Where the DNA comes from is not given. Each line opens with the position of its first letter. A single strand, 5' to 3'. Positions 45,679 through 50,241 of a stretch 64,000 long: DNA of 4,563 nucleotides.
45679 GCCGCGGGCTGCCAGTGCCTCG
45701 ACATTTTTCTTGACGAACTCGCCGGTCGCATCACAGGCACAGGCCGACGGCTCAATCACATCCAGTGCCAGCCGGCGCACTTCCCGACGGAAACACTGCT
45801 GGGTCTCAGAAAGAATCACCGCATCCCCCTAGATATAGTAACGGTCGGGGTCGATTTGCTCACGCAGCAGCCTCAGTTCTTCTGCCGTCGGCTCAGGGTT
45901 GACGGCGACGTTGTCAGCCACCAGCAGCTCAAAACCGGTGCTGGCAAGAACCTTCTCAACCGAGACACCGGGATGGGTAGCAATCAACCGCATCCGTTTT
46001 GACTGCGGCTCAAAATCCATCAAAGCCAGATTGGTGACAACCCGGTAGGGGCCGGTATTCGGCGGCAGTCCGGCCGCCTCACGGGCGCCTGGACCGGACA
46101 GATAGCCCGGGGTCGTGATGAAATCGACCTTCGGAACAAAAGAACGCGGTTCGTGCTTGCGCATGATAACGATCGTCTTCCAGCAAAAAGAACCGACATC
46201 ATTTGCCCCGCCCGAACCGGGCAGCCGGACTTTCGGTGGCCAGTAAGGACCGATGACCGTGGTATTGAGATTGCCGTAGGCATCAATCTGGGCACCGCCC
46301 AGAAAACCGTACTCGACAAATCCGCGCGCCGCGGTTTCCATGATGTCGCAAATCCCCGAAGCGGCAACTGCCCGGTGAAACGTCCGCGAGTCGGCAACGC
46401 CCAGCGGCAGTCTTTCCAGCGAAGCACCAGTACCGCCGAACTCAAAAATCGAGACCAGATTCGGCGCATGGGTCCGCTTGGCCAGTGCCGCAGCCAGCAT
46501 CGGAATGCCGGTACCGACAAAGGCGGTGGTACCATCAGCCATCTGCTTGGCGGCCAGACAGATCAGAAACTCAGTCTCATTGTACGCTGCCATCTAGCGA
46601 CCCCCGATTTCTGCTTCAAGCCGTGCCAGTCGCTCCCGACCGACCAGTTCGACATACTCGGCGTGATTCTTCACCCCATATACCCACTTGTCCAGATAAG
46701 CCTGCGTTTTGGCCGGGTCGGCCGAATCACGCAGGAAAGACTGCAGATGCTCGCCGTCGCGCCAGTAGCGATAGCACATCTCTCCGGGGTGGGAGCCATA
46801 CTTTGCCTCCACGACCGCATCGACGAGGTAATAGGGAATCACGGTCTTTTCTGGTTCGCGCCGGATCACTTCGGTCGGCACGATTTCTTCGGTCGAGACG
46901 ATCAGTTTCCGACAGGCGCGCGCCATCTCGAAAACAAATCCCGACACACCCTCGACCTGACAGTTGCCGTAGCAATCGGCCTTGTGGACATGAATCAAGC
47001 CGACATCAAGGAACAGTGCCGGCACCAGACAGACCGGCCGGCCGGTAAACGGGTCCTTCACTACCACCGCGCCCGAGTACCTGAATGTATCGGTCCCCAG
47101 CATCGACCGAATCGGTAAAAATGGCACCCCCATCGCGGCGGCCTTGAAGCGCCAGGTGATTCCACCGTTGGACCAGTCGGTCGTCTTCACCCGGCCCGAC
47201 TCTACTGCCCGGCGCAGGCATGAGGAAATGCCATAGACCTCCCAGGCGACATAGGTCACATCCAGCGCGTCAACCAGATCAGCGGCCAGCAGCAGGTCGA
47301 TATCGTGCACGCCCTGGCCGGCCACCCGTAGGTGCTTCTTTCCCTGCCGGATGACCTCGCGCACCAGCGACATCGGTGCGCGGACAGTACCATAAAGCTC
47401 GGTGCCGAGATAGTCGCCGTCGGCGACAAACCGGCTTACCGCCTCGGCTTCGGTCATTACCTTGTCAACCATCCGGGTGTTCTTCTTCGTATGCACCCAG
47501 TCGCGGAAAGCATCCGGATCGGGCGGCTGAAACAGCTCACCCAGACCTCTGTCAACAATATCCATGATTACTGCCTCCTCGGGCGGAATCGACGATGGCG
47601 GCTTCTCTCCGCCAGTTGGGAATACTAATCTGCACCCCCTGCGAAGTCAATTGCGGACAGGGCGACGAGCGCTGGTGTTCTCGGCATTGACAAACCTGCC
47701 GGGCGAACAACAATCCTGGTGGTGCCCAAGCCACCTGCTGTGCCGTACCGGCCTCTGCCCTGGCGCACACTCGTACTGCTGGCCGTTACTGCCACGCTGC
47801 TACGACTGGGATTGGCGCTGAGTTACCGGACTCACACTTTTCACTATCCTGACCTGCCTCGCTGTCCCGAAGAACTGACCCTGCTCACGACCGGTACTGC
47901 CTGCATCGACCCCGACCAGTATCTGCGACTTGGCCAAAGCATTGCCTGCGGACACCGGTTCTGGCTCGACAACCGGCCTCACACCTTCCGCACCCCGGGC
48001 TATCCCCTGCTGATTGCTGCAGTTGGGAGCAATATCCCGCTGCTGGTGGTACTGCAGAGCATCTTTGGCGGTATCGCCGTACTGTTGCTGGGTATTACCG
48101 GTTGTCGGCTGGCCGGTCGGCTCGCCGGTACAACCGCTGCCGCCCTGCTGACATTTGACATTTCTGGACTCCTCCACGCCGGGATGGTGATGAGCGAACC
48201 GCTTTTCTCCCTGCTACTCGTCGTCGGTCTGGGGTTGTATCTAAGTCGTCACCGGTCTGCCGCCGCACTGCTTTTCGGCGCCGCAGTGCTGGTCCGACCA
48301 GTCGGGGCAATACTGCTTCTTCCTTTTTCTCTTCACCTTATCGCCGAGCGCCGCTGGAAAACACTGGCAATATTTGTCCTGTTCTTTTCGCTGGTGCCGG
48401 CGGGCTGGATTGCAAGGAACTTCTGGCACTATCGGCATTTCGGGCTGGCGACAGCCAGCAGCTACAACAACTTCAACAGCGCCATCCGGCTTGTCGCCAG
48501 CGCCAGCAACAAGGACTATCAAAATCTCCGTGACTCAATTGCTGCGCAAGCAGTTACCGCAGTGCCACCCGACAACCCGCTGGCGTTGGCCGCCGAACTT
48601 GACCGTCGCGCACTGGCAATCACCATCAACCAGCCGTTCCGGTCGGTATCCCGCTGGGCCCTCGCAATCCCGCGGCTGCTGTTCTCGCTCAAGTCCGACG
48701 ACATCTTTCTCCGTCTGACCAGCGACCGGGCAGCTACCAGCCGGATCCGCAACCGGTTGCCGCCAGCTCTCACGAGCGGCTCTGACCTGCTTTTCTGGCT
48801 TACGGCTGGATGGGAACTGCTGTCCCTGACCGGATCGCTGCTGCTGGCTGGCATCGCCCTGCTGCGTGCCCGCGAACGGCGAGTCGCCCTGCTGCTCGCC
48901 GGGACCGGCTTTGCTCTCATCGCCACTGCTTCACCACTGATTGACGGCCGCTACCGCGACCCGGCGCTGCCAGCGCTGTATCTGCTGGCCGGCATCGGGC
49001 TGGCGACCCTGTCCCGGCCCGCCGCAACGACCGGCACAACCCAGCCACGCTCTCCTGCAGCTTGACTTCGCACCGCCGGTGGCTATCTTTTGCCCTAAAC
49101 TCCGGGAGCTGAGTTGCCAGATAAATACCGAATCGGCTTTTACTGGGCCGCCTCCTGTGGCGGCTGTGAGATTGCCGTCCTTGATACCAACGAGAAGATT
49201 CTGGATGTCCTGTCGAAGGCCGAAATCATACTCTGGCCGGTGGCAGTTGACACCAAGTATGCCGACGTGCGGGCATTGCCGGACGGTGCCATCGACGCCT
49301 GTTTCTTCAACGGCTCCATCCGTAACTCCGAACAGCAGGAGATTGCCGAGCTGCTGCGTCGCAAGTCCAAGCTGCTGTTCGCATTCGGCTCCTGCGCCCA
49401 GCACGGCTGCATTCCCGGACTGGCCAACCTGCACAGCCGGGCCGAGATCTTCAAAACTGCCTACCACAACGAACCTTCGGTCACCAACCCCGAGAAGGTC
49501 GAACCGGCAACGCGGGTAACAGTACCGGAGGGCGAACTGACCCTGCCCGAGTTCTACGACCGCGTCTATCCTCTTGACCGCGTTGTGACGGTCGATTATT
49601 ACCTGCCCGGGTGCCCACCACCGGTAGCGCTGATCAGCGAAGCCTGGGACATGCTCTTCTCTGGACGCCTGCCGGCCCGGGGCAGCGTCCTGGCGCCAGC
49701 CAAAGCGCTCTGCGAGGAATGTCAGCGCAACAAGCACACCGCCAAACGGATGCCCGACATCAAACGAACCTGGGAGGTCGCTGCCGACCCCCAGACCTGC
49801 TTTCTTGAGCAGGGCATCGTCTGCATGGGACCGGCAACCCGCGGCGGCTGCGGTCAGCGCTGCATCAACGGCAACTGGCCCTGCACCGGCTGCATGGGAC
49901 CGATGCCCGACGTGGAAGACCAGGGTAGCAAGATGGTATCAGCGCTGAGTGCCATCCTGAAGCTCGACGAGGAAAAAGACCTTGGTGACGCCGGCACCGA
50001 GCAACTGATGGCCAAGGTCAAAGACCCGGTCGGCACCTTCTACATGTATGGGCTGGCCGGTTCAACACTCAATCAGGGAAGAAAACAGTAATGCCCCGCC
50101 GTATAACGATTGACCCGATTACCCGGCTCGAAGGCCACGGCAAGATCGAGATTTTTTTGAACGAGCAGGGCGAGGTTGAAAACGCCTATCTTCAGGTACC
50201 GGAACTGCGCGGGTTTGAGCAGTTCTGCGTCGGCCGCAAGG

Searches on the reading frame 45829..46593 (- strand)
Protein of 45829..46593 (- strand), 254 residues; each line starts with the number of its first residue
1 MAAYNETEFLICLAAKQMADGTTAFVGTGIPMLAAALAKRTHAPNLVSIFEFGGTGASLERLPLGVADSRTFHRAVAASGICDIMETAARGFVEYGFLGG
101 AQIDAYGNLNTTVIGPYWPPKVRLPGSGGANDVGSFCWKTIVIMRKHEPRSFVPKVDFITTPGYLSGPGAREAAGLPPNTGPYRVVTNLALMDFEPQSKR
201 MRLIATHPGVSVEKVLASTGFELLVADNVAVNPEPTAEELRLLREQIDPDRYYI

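Call 45: search_protein_families(library=pfam, proteins=[window:45829-46593:-], max_evalue=0.0001)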
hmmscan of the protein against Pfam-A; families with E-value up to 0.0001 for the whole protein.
window:45829-46593:- (254 aa): 1 family
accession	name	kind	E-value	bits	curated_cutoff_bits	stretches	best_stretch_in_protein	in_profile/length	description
PF01144.29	CoA_trans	-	5.2e-29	101.6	23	1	14-217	8-216/217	Coenzyme A transferase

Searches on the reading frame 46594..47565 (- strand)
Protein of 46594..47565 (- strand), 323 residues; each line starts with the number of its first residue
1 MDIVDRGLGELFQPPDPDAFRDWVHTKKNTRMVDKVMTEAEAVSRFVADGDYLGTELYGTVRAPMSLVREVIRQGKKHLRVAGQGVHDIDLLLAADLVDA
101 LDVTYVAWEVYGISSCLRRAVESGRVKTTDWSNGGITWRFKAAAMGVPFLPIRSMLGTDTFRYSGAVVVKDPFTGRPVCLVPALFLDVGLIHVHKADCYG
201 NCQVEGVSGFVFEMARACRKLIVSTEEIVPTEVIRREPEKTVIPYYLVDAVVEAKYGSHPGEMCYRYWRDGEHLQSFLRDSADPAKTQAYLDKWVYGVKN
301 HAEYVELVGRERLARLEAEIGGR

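Call 45: search_protein_families(library=pfam, proteins=[window:46594-47565:-], max_evalue=0.0001)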
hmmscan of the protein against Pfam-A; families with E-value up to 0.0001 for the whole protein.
window:46594-47565:- (323 aa): 1 family
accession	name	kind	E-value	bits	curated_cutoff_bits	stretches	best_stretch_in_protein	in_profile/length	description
PF01144.29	CoA_trans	-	4.7e-29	101.8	23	1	37-254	2-217/217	Coenzyme A transferase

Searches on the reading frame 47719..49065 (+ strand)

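Call 45: search_protein_families(library=pfam, proteins=[window:47719-49065:+], max_evalue=0.0001)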
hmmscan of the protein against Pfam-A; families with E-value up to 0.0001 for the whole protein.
window:47719-49065:+ (448 aa): 0 families

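Call 46: search_protein_families(library=ncbifam, proteins=[window:47719-49065:+], max_evalue=0.00001)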
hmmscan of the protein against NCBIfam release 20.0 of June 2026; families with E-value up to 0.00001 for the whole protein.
window:47719-49065:+ (448 aa): 1 family
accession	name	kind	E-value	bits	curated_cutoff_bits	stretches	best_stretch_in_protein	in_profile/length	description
NF046093.1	AZOBR_p60025_fam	subfamily_domain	5.4e-06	25.8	150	1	84-221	86-225/232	AZOBR_p60025 family cell surface glycopolymer formation protein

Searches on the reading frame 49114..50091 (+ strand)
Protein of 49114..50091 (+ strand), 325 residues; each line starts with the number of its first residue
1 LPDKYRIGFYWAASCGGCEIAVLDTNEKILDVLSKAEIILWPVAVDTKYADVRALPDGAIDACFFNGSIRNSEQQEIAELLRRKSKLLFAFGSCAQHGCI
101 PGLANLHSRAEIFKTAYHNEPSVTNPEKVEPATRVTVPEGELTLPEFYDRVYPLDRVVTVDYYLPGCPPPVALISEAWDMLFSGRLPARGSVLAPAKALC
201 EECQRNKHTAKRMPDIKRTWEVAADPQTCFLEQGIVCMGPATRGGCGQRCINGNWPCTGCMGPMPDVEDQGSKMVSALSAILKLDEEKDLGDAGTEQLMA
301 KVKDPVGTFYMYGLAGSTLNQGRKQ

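Call 45: search_protein_families(library=pfam, proteins=[window:49114-50091:+], max_evalue=0.0001)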
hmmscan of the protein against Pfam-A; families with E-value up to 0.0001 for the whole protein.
window:49114-50091:+ (325 aa): 1 family
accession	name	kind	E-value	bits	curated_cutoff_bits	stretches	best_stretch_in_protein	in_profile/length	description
PF01058.29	Oxidored_q6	-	5.5e-22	78.3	27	1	15-176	1-123/128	NADH ubiquinone oxidoreductase, 20 Kd subunit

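Call 46: search_protein_families(library=ncbifam, proteins=[window:49114-50091:+], max_evalue=0.00001)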
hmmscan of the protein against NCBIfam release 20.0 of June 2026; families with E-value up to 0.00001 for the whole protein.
window:49114-50091:+ (325 aa): 4 families
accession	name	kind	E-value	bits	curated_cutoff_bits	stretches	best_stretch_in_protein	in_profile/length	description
NF045875.1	F420_non_VhuG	exception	2.6e-57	194.2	450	1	1-278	1-254/286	F420-non-reducing hydrogenase subunit VhuG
NF040836.1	sulfhyd_HydD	equivalog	1e-22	80.6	500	1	3-133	4-127/261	NADPH-dependent hydrogenase/sulfhydrogenase 1 subunit delta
NF040831.1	sulfhyd_ShyD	equivalog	7.3e-19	68.3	460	1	6-281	2-223/240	NAD(P)-dependent hydrogenase/sulfhydrogenase 2 subunit delta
TIGR03294.1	FrhG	equivalog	1.1e-14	54.8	245.5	1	5-103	2-96/228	coenzyme F420 hydrogenase subunit gamma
